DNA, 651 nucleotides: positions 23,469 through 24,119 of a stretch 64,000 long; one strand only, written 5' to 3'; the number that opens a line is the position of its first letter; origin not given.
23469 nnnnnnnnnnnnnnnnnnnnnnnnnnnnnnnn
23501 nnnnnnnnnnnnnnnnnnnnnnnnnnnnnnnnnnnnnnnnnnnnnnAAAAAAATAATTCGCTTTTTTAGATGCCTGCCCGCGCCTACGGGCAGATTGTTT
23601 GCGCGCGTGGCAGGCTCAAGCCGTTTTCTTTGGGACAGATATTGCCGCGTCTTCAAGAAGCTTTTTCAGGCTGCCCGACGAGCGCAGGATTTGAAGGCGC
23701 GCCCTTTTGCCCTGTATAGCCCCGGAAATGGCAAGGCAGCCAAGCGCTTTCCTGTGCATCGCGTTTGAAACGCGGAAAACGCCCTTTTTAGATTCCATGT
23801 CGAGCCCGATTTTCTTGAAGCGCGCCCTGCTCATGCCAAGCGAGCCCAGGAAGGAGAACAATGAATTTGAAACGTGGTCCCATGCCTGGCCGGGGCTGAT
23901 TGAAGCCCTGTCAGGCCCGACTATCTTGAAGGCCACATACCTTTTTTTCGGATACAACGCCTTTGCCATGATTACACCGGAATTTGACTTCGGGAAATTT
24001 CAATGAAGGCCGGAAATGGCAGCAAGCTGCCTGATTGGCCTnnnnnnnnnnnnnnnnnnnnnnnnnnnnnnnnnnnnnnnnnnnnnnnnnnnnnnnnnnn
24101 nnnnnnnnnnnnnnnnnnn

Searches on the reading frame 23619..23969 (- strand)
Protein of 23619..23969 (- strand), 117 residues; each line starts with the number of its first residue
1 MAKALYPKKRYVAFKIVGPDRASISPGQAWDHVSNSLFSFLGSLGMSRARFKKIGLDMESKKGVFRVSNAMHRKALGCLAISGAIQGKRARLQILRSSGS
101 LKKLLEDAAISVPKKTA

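Call 75: search_protein_families(library=pfam, proteins=[window:23619-23969:-], max_evalue=0.00001)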
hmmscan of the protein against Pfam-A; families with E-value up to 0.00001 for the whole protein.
window:23619-23969:- (117 aa): 1 family
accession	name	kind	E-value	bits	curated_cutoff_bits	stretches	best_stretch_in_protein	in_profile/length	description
PF01900.24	RNase_P_Rpp14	-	1.4e-10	41.6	23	1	10-107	1-102/104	Rpp14/Pop5 family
